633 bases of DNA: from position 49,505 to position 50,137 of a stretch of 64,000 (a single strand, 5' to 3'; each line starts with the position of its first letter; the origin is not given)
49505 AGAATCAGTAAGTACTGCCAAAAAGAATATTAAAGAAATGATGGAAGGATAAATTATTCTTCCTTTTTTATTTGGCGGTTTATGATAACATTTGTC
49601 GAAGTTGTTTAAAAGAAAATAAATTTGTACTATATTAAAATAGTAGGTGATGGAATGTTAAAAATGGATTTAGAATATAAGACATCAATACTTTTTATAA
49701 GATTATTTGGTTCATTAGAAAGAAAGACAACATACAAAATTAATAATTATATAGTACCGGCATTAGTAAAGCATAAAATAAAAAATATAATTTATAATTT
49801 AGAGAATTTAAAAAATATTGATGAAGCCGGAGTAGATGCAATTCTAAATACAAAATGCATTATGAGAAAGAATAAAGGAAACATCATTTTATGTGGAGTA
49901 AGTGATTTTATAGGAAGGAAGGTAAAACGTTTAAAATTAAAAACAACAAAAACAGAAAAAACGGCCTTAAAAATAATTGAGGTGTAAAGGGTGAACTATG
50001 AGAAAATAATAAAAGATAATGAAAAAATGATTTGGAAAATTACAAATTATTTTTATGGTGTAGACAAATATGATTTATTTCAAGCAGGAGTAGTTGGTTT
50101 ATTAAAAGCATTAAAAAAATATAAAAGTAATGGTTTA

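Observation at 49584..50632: spoIIAA-sigF without spoIIAB, and SpoIIAA has Glu at the phospho-serine position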

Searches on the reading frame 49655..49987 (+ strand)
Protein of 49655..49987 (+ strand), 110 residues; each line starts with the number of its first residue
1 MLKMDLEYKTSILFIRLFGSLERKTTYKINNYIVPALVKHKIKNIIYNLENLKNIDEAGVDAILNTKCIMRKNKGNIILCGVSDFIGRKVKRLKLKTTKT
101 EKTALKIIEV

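Call 3: search_protein_families(library=pfam, proteins=[window:49655-49987:+], max_evalue=0.01)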
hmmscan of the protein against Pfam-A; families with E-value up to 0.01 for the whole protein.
window:49655-49987:+ (110 aa): 1 family
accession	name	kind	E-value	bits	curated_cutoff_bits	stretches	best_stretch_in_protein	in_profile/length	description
PF01740.26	STAS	-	1.2e-10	41.5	22.6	1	4-96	2-94/106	STAS domain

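Call 4: search_protein_families(library=ncbifam, proteins=[window:49655-49987:+], max_evalue=0.01)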
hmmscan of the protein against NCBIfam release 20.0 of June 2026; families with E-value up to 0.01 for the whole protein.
window:49655-49987:+ (110 aa): 4 families
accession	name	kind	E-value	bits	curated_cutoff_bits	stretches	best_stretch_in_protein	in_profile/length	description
TIGR02886.1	spore_II_AA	equivalog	5.5e-12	45.6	114.75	1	4-88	1-85/106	anti-sigma F factor antagonist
TIGR00377.1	ant_ant_sig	superfamily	2.8e-11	43.3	53.45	1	2-89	3-90/108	anti-sigma factor antagonist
NF052652.1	YtvA_fam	equivalog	4e-05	23.3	250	1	10-99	143-232/243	YtvA family blue-light photoreceptor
NF033618.0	mlaB_1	equivalog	0.0076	16.7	90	1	6-86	3-79/94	lipid asymmetry maintenance protein MlaB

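Call 6: find_homologous_proteins(query=window:49655-49987:+, max_evalue=0.001)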
Query window:49655-49987:+ (110 aa): 43 proteins with E <= 0.001 among 61 candidates.
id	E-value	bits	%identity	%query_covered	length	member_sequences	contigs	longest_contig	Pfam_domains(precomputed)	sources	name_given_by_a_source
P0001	4.7e-62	224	100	100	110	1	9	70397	PF01740.27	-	-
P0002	2.5e-39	151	70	100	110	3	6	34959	PF01740.27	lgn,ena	-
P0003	7.1e-39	150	68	100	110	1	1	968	PF01740.27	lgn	-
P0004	1.9e-38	148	67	100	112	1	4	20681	PF01740.27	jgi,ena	-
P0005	2.3e-38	148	67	100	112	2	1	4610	PF01740.27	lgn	-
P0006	2.9e-38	148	72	100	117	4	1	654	PF01740.27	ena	-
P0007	3.8e-38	147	67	100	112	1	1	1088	PF01740.27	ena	-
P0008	5.1e-38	147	65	100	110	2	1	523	PF01740.27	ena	-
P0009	1.8e-37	145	66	100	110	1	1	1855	PF01740.27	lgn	-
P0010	2.0e-37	145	66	100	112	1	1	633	PF01740.27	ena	-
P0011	2.1e-37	145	63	100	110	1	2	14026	PF01740.27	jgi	-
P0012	3.2e-37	144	66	100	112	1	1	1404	PF01740.27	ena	-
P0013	3.8e-37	144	67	100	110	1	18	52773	PF01740.27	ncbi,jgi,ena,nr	ncbi:MAG: STAS domain-containing protein [Firmicutes bacterium]|nr:STAS domain-containing protein [B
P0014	4.1e-37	144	65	100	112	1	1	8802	PF01740.27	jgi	-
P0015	6.7e-37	143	66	100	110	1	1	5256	PF01740.27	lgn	-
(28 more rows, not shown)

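Call 12: find_related_loci(query=A1, collection=genome_contigs, flank=10000)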
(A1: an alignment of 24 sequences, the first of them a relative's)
Query A1 (110 aa) in genome_contigs; peptide patterns used: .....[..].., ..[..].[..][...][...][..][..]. (x = any residue, [..] = any of these).
119 stretches matched a pattern; 95 encode a relative of the query (tblastn E <= 1e-3); the best 80 are kept; 80 distinct loci.
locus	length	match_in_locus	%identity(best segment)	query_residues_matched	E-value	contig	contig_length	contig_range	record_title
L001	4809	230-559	67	1-110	4e-43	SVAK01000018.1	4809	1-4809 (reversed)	MAG: Bacillota bacterium isolate SIG200 NODE_87290_length_4809_cov_2.748185, whole genome shotgun sequence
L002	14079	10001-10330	65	1-110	2e-42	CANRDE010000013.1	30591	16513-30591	MAG: uncultured Bacilli bacterium isolate Lapin-027__bin18 genome assembly, contig: Lapin-027__NODE_1182_length_30591_co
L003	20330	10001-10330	63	1-110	9e-42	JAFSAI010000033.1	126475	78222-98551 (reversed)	MAG: Bacilli bacterium isolate RGIG2961 Goat_Rectum-1__c656848, whole genome shotgun sequence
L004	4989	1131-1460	62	1-110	3e-41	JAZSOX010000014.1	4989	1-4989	MAG: Bacilli bacterium isolate T1900044547_TS20190013.MAGScoT_cleanbin_000041 SGB_157_k141_628085, whole genome shotgun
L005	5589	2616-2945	64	1-110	3e-41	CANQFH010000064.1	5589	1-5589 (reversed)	MAG: uncultured Bacilli bacterium isolate Lapin-005__bin46 genome assembly, contig: Lapin-005__NODE_20914_length_5589_co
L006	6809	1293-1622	61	1-110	1e-39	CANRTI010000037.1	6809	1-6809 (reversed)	MAG TPA_asm: uncultured Mycoplasma sp. isolate SRR15510239_bin.10_metawrap_v1.3_MAG genome assembly, contig: NODE.6114_l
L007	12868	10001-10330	63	1-110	4e-39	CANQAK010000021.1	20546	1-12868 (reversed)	MAG: uncultured Bacilli bacterium isolate Lapin-001__bin81 genome assembly, contig: Lapin-001__NODE_2848_length_20546_co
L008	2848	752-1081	60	1-110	3e-39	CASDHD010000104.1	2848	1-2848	MAG: uncultured Bacilli bacterium isolate single-wildmice_C1233.46_1675168266 genome assembly, contig: NODE_21029_length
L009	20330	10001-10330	58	1-110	5e-38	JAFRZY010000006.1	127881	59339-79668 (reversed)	MAG: Bacilli bacterium isolate RGIG2951 Goat_Rectum-1__c152807, whole genome shotgun sequence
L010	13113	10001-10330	59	1-110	2e-37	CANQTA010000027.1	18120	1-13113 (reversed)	MAG: uncultured Bacilli bacterium isolate Lapin-012__bin21 genome assembly, contig: Lapin-012__NODE_3976_length_18120_co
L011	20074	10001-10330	56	1-110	4e-37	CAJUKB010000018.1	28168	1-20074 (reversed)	MAG TPA_asm: uncultured Bacilli bacterium isolate MGBC143693 genome assembly, contig: MGBC143693.18, whole genome shotgu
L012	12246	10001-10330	56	1-110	6e-37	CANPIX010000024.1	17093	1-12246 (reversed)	MAG TPA_asm: uncultured Tenericutes bacterium isolate SRR15730547_bin.25_metawrap_v1.3_MAG genome assembly, contig: NODE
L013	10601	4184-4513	55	1-110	1e-36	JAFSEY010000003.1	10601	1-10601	MAG: Bacilli bacterium isolate RGIG3081 Goat_Rectum-5__c55437, whole genome shotgun sequence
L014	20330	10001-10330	58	1-110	5e-37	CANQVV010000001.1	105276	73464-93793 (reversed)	MAG: uncultured Bacilli bacterium isolate Lapin-014__bin22 genome assembly, contig: Lapin-014__NODE_74_length_105276_cov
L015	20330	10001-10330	55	1-110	8e-37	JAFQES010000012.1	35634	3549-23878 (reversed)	MAG: Bacilli bacterium isolate RGIG1752 Goat_Cecum-3__c338831, whole genome shotgun sequence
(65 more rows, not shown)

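Call 42: search_solved_structures(query=A1, max_evalue=0.01, show_alignments=4)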
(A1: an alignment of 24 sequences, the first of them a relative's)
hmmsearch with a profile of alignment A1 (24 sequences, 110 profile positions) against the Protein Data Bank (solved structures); distinct sequences matched with E-value up to 0.01: 8.
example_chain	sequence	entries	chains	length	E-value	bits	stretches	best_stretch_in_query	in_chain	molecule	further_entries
1th8_B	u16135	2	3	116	3.4e-14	56.2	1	2-90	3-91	Anti-sigma F factor antagonist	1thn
1tid_B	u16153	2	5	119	4.6e-14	55.7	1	2-90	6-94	Anti-sigma F factor antagonist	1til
1auz_A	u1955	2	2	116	7.2e-13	51.9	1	2-89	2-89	SPOIIAA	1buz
1h4x_A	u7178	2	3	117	9.5e-05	25.8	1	9-84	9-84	ANTI-SIGMA F FACTOR ANTAGONIST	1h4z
1h4y_A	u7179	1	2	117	9.7e-05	25.7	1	9-84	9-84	ANTI-SIGMA F FACTOR ANTAGONIST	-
2mwg_A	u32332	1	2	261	0.0046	20.3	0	11-96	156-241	Blue-light photoreceptor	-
4kfr_A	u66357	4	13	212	0.005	20.2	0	15-53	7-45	Genome packaging NTPase B204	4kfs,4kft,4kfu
1sbo_A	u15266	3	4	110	0.0075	19.6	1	2-99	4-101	Putative anti-sigma factor antagonist TM1442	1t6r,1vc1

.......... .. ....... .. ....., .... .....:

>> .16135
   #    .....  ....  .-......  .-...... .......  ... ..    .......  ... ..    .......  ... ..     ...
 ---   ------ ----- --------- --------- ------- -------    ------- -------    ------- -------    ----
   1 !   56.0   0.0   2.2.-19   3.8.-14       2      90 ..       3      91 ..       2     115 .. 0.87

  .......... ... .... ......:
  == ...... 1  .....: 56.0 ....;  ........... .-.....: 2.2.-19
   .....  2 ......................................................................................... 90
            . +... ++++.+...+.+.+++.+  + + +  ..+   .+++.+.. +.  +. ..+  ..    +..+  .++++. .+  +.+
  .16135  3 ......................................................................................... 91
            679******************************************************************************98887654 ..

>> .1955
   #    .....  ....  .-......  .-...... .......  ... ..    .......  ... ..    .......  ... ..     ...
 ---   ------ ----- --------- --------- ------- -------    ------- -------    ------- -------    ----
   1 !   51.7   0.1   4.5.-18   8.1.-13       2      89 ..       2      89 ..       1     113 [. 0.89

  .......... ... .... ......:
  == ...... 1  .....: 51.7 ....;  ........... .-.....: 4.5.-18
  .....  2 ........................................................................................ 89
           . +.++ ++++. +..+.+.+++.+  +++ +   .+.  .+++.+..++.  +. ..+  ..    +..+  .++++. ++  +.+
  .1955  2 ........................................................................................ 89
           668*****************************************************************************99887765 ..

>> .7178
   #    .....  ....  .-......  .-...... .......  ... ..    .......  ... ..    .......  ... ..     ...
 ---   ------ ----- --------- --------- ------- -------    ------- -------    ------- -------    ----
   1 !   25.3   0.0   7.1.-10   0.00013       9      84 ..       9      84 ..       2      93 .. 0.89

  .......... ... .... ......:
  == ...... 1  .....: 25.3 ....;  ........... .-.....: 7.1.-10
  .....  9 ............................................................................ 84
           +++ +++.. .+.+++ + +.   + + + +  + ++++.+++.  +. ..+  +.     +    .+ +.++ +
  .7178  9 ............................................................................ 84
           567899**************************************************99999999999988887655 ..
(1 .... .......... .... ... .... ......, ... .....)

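Call 49: find_encoding_contigs(protein=P0001, flank=10000, max_places=4)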
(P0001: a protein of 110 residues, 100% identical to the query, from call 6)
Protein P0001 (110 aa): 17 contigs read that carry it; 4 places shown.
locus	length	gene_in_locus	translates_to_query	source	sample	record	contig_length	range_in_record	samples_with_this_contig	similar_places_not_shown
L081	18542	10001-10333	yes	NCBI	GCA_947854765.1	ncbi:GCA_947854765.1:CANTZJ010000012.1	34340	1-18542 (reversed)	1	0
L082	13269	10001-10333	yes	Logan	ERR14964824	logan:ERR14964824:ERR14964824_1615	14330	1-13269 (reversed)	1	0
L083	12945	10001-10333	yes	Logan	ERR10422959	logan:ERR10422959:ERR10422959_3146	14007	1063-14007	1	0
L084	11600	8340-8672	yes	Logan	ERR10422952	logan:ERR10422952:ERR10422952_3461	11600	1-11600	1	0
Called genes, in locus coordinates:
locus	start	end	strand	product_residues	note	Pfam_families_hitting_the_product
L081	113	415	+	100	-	-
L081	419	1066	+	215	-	-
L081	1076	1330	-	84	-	PF00367:PTS_EIIB (weak)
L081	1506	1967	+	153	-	PF10612:Spore-coat_CotZ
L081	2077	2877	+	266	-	PF09997:DUF2238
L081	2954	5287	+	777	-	PF09364:XFP_N, PF03894:XFP, PF09363:XFP_C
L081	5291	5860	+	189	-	PF12710:HAD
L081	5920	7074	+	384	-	PF00768:Peptidase_S11, PF13354:Beta-lactamase2, PF07943:PBP5_C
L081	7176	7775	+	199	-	PF13173:AAA_14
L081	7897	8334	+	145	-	PF13635:DUF4143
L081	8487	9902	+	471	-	PF03816:LytR_cpsA_psr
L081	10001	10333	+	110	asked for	PF01740:STAS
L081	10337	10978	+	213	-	PF04539:Sigma70_r3, PF01381:HTH_3 (faint), PF08281:Sigma70_r4_2 (faint), PF04545:Sigma70_r4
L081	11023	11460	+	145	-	PF03862:SpoVAC_SpoVAEB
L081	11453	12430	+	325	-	PF07451:SpoVAD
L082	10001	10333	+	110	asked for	PF01740:STAS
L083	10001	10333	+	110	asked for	PF01740:STAS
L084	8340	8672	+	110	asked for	PF01740:STAS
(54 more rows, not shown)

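Call 51: predict_structure(alignment_id=A1)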
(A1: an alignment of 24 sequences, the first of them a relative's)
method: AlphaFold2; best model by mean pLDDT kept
length: 110 residues; sequences in the alignment: 24
mean_pLDDT: 94.1   pTM: 0.84
mean pLDDT of the five models: 94.1, 93.2, 93.2, 92.9, 91.9
residues with pLDDT >= 90: 104; 70-90: 6; 50-70: 0; < 50: 0
segments of 3 or more residues with pLDDT < 50: none
pLDDT, mean of each block of 10 residues (from residue 1): 92 95 94 94 96 96 95 94 95 94 89
secondary structure, 60 per line:
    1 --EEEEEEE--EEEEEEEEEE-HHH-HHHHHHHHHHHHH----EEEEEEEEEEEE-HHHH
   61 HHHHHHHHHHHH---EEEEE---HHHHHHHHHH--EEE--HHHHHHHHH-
elements in order: E3-9 E12-21 H27-39 E44-55 H57-72 E76-80 H84-93 E96-98 H101-109

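Call 54: fold_search(model_id=the predicted structure, library=pdb)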
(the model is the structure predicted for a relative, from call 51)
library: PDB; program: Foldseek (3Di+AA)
matches with E <= 10: 1170; with E <= 0.001: 48
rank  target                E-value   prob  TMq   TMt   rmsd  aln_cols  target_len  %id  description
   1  1thn_B                8.6e-10  1.00  0.92  0.89   1.7       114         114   27  Crystal Structures of the ADP and ATP bound forms of the Bacillus Anti-sigma factor SpoIIAB in complex with the Anti-a (released 2004-06-15)
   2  1th8_B                3.1e-09  1.00  0.92  0.88   1.8       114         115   26  Crystal Structures of the ADP and ATP bound forms of the Bacillus Anti-sigma factor SpoIIAB in complex with the Anti-a (released 2004-06-15)
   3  1tid_B                3.8e-09  1.00  0.92  0.85   1.6       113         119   26  Crystal Structures of the ADP and ATP bound forms of the Bacillus Anti-sigma factor SpoIIAB in complex with the Anti-a (released 2004-06-15)
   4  1til_B                7.6e-09  1.00  0.90  0.85   1.7       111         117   26  Crystal Structures of the ADP and ATP bound forms of the Bacillus Anti-sigma factor SpoIIAB in complex with the Anti-a (released 2004-06-15)
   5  1h4z                  1.4e-08  1.00  0.83  0.83   2.1       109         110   28  Structure of the Anti-Sigma Factor Antagonist SpoIIAA in its Unphosphorylated Form (released 2001-07-06)
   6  1tid_D                1.9e-08  1.00  0.92  0.86   1.6       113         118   26  Crystal Structures of the ADP and ATP bound forms of the Bacillus Anti-sigma factor SpoIIAB in complex with the Anti-a (released 2004-06-15)
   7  4hyl_B                4.6e-08  1.00  0.80  0.77   2.5       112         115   18  The crystal structure of an anti-sigma-factor antagonist from Haliangium ochraceum DSM 14365 (released 2012-11-28)
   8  6m36_B                3.4e-07  1.00  0.71  0.77   2.7       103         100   16  The crystal structure of B. subtilis RsbV/RsbW complex in the monoclinic crystal form (released 2020-07-15)
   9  6m36_H                4.1e-07  1.00  0.79  0.85   1.9       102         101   16  The crystal structure of B. subtilis RsbV/RsbW complex in the monoclinic crystal form (released 2020-07-15)
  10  4hyl_A                6.8e-07  1.00  0.85  0.83   2.0       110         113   19  The crystal structure of an anti-sigma-factor antagonist from Haliangium ochraceum DSM 14365 (released 2012-11-28)
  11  1vc1_A                1.0e-06  1.00  0.80  0.80   2.3       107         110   19  Crystal structure of the TM1442 protein from Thermotoga maritima, a homolog of the Bacillus subtilis general stress re (released 2004-09-28)
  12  1h4y_A                4.1e-06  1.00  0.85  0.82   1.9       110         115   26  Structure of the Anti-Sigma Factor Antagonist SpoIIAA in its Unphosphorylated Form (released 2001-07-06)
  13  6m36_D                5.0e-06  1.00  0.69  0.76   2.8        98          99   16  The crystal structure of B. subtilis RsbV/RsbW complex in the monoclinic crystal form (released 2020-07-15)
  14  4xs5_A                6.9e-06  1.00  0.81  0.76   2.1       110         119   14  Crystal structure of Sulfate transporter/antisigma-factor antagonist STAS from Dyadobacter fermentans DSM 18053 (released 2015-02-11)
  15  1auz_MODEL_1_A        7.3e-06  1.00  0.80  0.76   2.4       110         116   27  SOLUTION STRUCTURE OF SPOIIAA, A PHOSPHORYLATABLE COMPONENT OF THE SYSTEM THAT REGULATES TRANSCRIPTION FACTOR  (released 1998-07-01)
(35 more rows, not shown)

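Call 62: search_protein_representatives(alignment_id=A1)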
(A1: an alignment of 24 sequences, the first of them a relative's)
Query: 24 sequences, 110 profile positions. Proteins with E-value up to 0.001 (for the whole library): 697; up to 1e-10: 183; up to 1e-30: 8. The best 150 are listed.
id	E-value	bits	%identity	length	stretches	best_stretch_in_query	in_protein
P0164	2.1e-41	156.7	-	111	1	1-110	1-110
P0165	1.9e-39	150.3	-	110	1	1-110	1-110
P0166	6.8e-37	142.1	-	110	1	1-110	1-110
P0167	4.8e-36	139.4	-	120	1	1-107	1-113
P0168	8.1e-33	129.0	-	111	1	1-110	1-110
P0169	2.6e-32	127.4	-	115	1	2-106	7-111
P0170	3.9e-32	126.8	-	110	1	1-110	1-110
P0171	1.9e-31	124.6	-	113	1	1-109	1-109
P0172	1.1e-29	119.0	-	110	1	1-110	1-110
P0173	1.5e-29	118.6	-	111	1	3-108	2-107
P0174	3.4e-29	117.4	-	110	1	1-109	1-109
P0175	2.0e-28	114.9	-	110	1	1-109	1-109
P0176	5.0e-26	107.2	-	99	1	1-98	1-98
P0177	2.8e-25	104.8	-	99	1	1-96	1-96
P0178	4.4e-25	104.1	-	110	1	1-109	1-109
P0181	2.1e-24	101.9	-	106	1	1-108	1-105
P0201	5.5e-18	81.3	-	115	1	1-108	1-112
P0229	2.6e-15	72.7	-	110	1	1-108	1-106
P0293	1.1e-12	64.2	-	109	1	1-109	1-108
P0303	2.3e-12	63.2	-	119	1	1-108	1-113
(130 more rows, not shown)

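Call 64: find_encoding_contigs(protein=P0201, flank=6000, max_places=2)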
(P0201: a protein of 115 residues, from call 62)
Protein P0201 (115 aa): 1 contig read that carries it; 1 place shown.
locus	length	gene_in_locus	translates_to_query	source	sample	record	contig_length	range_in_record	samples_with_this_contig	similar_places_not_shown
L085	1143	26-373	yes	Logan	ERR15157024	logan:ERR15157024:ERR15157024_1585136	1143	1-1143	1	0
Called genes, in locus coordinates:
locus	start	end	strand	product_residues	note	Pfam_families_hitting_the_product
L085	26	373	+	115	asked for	PF01740:STAS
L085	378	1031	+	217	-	PF04542:Sigma70_r2, PF04539:Sigma70_r3 (weak), PF08281:Sigma70_r4_2 (weak), PF04545:Sigma70_r4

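Call 65: find_encoding_contigs(protein=P0181, flank=6000, max_places=2)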
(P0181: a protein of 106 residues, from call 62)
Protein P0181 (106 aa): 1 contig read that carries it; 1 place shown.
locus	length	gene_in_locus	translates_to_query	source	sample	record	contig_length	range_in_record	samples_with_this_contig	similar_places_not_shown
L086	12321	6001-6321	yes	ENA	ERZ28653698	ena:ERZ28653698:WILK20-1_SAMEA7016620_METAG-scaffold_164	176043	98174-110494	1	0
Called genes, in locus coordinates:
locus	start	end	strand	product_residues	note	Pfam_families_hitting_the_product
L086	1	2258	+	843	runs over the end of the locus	PF00521:DNA_topoisoIV, PF03989:DNA_gyraseA_C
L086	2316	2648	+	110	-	PF14071:YlbD_coat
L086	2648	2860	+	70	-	-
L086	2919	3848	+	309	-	PF07963:N_methyl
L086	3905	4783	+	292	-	PF01261:AP_endonuc_2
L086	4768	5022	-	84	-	-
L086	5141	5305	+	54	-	PF00471:Ribosomal_L33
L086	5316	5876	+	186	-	PF08207:EFP_N, PF01132:EFP, PF09285:Elong-fact-P_C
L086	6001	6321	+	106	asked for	PF01740:STAS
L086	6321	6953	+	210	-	PF04542:Sigma70_r2 (weak), PF04539:Sigma70_r3 (weak), PF08281:Sigma70_r4_2, PF04545:Sigma70_r4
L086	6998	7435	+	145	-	PF03862:SpoVAC_SpoVAEB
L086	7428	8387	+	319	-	PF07451:SpoVAD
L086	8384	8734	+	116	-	PF03862:SpoVAC_SpoVAEB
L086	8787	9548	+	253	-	-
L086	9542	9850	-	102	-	PF08863:YolD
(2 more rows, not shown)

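Call 66: find_encoding_contigs(protein=P0303, flank=6000, max_places=2)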
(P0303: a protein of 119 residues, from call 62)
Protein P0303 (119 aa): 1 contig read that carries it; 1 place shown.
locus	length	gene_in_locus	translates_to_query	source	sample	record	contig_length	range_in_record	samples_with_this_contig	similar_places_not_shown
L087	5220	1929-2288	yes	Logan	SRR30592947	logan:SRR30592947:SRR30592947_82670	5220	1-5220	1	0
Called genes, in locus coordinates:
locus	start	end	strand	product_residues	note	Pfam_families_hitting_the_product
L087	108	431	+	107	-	PF03551:PadR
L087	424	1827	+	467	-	PF22564:HAAS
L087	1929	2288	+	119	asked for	PF01740:STAS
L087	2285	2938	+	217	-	PF04542:Sigma70_r2, PF04539:Sigma70_r3, PF04545:Sigma70_r4 (faint)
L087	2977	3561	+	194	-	-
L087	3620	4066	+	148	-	PF03862:SpoVAC_SpoVAEB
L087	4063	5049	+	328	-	PF07451:SpoVAD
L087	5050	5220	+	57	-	?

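Call 67: find_encoding_contigs(protein=P0293, flank=6000, max_places=2)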
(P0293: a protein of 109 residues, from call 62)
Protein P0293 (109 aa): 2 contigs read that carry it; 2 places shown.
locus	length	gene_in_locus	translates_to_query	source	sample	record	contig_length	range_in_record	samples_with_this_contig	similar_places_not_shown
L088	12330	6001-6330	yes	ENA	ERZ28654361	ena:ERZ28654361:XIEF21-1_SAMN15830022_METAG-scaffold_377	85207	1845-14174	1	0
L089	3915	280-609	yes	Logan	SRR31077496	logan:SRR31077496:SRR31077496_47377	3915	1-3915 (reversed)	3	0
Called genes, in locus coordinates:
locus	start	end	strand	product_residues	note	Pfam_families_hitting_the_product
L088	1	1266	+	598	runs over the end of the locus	PF13230:GATase_4 (faint), PF13522:GATase_6, PF13537:GATase_7, PF01380:SIS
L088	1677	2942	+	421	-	-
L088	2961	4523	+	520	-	PF01676:Metalloenzyme, PF06415:iPGM_N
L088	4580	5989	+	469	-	-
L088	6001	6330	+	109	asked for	PF01740:STAS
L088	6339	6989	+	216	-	PF04542:Sigma70_r2, PF04539:Sigma70_r3, PF08281:Sigma70_r4_2 (weak), PF04545:Sigma70_r4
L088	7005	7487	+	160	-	PF03862:SpoVAC_SpoVAEB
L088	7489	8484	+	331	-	PF07451:SpoVAD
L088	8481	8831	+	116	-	PF03862:SpoVAC_SpoVAEB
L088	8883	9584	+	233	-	-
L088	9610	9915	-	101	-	PF12647:RNHCP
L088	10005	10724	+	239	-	PF02616:SMC_ScpA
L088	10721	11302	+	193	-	PF04079:SMC_ScpB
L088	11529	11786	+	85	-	PF01381:HTH_3, PF12844:HTH_19 (weak)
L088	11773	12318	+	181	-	PF02498:Bro-N (weak)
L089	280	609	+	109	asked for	PF01740:STAS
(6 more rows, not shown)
